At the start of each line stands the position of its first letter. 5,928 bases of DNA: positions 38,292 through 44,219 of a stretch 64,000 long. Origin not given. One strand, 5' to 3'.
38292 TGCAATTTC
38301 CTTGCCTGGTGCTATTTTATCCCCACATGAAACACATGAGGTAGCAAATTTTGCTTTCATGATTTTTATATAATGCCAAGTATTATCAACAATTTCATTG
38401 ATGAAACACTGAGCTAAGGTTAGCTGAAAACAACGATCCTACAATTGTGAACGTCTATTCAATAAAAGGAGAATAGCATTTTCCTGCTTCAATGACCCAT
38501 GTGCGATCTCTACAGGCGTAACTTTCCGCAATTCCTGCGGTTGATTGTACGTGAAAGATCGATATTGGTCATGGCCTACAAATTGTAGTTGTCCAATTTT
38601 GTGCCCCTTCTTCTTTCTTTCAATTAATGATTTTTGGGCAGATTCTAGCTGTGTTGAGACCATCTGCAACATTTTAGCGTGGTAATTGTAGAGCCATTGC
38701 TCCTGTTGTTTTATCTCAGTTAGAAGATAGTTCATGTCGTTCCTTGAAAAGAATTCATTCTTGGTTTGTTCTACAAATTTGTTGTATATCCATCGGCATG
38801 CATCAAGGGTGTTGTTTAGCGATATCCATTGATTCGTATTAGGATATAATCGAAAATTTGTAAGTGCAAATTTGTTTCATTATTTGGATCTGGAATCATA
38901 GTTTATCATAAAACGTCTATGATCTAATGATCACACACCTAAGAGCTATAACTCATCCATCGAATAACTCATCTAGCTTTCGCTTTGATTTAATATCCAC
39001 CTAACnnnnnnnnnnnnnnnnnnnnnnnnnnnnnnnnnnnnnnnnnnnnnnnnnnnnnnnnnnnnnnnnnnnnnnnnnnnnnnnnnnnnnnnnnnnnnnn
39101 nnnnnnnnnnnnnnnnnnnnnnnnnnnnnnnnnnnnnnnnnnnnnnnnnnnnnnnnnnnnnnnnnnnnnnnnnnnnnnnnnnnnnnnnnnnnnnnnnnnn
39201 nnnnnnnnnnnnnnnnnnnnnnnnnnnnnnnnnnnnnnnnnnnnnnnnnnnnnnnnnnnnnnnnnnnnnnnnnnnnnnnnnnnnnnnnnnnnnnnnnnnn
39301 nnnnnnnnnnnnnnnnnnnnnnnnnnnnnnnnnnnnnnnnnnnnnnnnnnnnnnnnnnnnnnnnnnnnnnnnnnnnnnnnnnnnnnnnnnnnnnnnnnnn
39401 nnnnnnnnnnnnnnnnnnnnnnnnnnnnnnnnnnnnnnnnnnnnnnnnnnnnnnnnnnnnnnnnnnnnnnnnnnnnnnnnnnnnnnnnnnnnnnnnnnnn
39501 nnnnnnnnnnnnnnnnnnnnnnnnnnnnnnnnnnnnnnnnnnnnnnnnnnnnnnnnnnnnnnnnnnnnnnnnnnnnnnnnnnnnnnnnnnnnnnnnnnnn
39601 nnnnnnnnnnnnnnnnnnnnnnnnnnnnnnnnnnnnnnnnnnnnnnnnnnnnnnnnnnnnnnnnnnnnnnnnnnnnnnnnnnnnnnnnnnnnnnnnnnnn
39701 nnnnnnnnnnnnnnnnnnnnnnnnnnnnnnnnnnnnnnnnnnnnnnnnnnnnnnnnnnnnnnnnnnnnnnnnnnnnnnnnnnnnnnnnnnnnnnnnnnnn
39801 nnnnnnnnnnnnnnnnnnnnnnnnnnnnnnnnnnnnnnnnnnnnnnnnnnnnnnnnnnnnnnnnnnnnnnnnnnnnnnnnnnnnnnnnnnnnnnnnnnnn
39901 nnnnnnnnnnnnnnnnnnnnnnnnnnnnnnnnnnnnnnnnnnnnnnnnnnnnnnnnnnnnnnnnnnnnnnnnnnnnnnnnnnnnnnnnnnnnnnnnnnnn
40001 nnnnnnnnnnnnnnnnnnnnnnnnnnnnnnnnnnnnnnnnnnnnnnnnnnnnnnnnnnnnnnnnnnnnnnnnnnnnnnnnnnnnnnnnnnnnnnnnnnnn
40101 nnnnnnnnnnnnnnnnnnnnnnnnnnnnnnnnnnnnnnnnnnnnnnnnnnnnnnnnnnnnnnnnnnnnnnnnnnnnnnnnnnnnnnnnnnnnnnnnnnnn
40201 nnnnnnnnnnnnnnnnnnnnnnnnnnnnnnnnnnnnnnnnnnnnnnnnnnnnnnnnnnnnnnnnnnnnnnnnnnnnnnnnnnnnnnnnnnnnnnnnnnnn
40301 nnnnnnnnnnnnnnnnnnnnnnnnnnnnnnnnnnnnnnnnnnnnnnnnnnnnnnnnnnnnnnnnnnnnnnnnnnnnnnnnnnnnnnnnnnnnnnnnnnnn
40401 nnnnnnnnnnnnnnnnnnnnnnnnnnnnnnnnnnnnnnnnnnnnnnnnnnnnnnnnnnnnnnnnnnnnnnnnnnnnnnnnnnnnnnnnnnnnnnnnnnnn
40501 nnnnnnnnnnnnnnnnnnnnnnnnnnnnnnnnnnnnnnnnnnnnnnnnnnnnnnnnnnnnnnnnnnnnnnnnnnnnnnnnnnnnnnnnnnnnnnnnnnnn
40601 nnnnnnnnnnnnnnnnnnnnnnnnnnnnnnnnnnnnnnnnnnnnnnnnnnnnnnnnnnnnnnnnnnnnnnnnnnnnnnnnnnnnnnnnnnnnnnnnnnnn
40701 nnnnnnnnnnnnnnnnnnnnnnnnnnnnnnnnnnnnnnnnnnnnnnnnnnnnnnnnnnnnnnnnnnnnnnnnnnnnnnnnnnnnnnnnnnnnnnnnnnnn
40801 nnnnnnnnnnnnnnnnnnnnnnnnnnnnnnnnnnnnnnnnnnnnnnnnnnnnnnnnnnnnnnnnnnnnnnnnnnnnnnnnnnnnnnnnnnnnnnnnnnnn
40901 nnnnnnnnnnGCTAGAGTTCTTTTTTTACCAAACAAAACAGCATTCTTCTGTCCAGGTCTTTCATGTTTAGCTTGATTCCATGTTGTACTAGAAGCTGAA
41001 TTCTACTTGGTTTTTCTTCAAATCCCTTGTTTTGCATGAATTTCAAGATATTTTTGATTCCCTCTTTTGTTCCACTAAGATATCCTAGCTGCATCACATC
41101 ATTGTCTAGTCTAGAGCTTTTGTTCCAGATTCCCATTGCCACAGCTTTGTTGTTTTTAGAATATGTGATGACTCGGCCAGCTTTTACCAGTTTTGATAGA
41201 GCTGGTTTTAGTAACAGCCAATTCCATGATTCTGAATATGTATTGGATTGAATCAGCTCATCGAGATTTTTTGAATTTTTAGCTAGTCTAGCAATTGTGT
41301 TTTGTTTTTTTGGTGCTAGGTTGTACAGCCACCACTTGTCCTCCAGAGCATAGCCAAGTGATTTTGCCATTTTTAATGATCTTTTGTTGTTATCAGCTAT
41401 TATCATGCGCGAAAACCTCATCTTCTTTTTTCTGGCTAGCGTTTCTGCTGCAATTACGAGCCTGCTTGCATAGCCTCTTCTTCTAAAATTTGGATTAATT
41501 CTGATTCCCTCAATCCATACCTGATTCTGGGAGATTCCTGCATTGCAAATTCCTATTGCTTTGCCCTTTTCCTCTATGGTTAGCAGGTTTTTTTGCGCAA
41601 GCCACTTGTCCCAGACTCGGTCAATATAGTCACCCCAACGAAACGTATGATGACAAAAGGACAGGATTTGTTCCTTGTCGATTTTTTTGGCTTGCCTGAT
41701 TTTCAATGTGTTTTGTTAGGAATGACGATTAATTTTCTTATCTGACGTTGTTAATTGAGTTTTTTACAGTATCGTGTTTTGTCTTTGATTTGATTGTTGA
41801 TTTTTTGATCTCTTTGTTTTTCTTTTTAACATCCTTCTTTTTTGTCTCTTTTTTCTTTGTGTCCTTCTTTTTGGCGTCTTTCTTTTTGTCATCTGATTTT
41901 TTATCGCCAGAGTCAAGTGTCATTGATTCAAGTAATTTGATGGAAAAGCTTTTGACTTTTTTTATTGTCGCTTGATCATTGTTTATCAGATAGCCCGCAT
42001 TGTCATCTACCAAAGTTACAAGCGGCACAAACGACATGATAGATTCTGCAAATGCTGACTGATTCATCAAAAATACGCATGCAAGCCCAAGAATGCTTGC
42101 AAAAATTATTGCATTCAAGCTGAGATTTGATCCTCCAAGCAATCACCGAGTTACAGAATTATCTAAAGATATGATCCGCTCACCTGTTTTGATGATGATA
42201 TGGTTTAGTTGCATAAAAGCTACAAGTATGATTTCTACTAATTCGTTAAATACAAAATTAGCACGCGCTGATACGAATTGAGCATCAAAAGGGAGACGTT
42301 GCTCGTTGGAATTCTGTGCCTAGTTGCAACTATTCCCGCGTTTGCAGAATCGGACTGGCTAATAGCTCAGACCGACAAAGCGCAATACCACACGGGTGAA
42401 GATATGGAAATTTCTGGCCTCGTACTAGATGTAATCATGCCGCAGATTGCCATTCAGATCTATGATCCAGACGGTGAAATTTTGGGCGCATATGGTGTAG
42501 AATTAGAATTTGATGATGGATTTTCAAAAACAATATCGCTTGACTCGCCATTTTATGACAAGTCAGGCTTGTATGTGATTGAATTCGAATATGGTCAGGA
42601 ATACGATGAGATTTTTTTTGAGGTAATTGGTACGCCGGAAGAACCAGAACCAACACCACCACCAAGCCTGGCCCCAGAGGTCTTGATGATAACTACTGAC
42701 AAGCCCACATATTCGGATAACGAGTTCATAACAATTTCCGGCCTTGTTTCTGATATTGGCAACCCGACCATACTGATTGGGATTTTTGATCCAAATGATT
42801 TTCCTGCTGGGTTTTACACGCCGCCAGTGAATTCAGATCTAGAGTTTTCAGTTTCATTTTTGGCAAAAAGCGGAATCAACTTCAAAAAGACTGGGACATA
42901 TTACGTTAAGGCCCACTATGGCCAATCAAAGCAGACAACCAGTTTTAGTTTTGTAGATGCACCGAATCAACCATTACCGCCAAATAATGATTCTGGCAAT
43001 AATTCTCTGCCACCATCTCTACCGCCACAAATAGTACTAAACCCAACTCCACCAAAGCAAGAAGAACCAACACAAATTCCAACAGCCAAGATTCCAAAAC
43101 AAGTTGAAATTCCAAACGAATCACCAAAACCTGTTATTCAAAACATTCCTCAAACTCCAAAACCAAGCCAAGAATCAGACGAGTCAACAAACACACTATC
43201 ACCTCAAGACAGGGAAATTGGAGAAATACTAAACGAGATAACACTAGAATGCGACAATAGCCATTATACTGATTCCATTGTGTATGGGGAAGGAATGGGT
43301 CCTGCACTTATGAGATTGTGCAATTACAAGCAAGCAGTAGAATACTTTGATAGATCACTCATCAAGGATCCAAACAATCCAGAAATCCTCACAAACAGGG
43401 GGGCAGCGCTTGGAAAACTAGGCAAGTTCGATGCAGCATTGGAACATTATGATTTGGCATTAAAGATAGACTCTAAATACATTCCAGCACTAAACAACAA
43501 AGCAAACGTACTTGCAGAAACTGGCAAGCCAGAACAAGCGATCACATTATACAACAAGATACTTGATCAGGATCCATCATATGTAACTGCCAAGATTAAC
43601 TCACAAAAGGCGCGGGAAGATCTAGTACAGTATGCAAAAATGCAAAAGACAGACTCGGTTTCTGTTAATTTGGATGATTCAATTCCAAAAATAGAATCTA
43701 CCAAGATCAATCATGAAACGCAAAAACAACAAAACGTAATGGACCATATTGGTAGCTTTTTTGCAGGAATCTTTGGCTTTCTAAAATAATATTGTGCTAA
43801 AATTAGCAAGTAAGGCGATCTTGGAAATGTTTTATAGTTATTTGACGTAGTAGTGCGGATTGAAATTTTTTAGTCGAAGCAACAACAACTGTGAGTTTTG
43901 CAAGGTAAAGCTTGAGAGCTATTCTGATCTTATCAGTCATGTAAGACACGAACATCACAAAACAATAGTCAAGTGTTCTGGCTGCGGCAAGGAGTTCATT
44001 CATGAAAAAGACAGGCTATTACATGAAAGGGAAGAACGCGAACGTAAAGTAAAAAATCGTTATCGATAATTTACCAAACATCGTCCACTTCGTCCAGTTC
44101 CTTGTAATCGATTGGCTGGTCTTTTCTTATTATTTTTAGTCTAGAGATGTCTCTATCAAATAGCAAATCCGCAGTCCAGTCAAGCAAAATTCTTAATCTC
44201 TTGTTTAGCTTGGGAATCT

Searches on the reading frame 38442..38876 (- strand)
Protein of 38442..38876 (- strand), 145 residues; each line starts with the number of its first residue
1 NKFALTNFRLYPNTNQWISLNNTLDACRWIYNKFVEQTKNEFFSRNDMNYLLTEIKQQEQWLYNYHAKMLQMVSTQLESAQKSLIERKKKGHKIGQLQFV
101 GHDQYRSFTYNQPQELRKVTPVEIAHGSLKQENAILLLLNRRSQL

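Call 39: search_protein_families(library=ncbifam, proteins=[window:38442-38876:-], max_evalue=0.01)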
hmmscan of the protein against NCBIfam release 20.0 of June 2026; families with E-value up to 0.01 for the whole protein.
seq(145 aa): 2 families
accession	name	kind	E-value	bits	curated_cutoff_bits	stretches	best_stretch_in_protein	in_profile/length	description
NF040570.1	guided_TnpB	subfamily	2.3e-12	46.9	100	1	7-118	2-120/389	RNA-guided endonuclease TnpB family protein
NF038281.1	IS200_TnpB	exception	7.7e-10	38.4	425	1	7-96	5-96/360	IS200/IS605 family element RNA-guided endonuclease TnpB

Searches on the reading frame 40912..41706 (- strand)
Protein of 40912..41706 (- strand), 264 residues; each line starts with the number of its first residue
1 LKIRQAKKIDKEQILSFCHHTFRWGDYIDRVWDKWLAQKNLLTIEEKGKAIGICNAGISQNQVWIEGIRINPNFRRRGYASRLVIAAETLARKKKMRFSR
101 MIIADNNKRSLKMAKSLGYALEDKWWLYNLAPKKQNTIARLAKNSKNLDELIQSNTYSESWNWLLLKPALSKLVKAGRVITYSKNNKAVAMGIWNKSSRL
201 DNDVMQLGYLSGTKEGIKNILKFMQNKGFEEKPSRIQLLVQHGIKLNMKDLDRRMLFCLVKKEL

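Call 9: search_protein_families(library=pfam, proteins=[window:40912-41706:-], max_evalue=0.01)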
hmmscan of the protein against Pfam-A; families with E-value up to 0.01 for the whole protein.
window:40912-41706:- (264 aa): 8 families
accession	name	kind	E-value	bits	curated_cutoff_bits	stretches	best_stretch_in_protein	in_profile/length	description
PF00583.31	Acetyltransf_1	-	3e-14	53.7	20.7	1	21-119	13-116/116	Acetyltransferase (GNAT) family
PF13508.13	Acetyltransf_7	-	7.9e-07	29.8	27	1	41-119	5-82/84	Acetyltransferase (GNAT) domain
PF13302.13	Acetyltransf_3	-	1.7e-06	29.2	25.4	1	27-119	40-137/138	Acetyltransferase (GNAT) domain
PF08445.16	FR47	-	3.1e-06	27.5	22.1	1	63-123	22-81/86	FR47-like protein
PF13673.13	Acetyltransf_10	-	0.0003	21.2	23.6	1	33-118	23-106/128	Acetyltransferase (GNAT) domain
PF12746.13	GNAT_acetyltran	-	0.00062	19.9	26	1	44-128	162-243/243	GNAT acetyltransferase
PF13527.13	Acetyltransf_9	-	0.0026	18.2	25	0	3-99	2-109/127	Acetyltransferase (GNAT) domain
PF10879.14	DUF2674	-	0.0032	17.5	27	1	102-154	9-58/61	Protein of unknown function (DUF2674)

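Call 10: search_protein_families(library=padloc, proteins=[window:40912-41706:-], max_evalue=0.01)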
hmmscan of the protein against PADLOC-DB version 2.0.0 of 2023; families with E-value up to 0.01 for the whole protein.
window:40912-41706:- (264 aa): 0 families

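Call 12: search_protein_families(library=ncbifam, proteins=[window:40912-41706:-], max_evalue=0.01)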
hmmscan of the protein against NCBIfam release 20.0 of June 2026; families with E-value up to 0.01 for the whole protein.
window:40912-41706:- (264 aa): 7 families
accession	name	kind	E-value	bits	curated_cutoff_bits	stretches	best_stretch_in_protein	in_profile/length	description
NF002959.0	PRK03624.1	equivalog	7.4e-06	25.7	124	1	2-125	8-135/147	GNAT family acetyltransferase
NF043067.1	AAC_6p_group_E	equivalog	1.5e-05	24.9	140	1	60-120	68-128/140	aminoglycoside 6'-N-acetyltransferase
NF000224.3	AAC_6p_Acine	exception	9.8e-05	22.4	225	1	62-120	75-133/146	AAC(6')-Ighjkrstuvwx family aminoglycoside N-acetyltransferase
NF033374.6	AAC_6p_Id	exception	0.00019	21.5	320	1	54-121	68-135/149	aminoglycoside N-acetyltransferase AAC(6')-Id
NF000140.3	AAC_6p_Salmo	exception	0.00028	21.2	270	1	57-124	70-137/145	cryptic aminoglycoside N-acetyltransferase AAC(6')-Iy/Iaa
NF000115.2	AAC_6p_Iad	exception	0.0017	18.5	275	1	64-106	76-119/144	aminoglycoside N-acetyltransferase AAC(6')-Iad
TIGR01575.1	rimI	equivalog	0.0019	18.3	86.4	1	36-123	29-116/132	ribosomal protein S18-alanine N-acetyltransferase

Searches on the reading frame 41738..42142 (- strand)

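Call 9: search_protein_families(library=pfam, proteins=[window:41738-42142:-], max_evalue=0.01)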
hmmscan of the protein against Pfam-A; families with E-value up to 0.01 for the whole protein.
window:41738-42142:- (134 aa): 1 family
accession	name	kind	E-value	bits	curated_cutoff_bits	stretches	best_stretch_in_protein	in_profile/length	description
PF14235.11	DUF4337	-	0.0058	17.2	27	1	26-125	21-116/161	Domain of unknown function (DUF4337)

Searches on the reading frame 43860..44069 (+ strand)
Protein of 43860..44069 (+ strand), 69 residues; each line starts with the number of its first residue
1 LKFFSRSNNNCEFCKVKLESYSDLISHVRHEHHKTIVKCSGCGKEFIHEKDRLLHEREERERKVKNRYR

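Call 9: search_protein_families(library=pfam, proteins=[window:43860-44069:+], max_evalue=0.01)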
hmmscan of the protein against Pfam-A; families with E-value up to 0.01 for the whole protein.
window:43860-44069:+ (69 aa): 8 families
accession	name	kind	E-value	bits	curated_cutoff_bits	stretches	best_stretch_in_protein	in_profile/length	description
PF24292.1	DUF7479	-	0.00024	21.6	27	1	10-50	4-44/60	Domain of unknown function (DUF7479)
PF00096.32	zf-C2H2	-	0.00031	21.5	25.2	0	38-57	2-21/23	Zinc finger, C2H2 type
PF23107.1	Zf-C2H2_ZNF451_C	-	0.00047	21.1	30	1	10-48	4-50/59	Two consecutive Zinc fingers C2H2 type, ZNF451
PF13894.12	zf-C2H2_4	-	0.002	19.2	27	0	10-32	2-24/24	C2H2-type zinc finger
PF06467.20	zf-FCS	-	0.0021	18.3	22.4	0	37-57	5-24/39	MYM-type Zinc finger with FCS sequence motif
PF22289.1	DmmA-like_C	-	0.0035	17.7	27.4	0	27-45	9-27/44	Dimethylamine monooxygenase subunit DmmA-like, C-terminal domain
PF23108.1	Zf-C2H2_ZNF451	-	0.0049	17.1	29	0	10-32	35-57/57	Two consecutive Zinc fingers C2H2 type, ZNF451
PF14446.12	Prok-RING_1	-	0.0078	16.6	29.1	0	36-51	4-19/54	Prokaryotic RING finger family 1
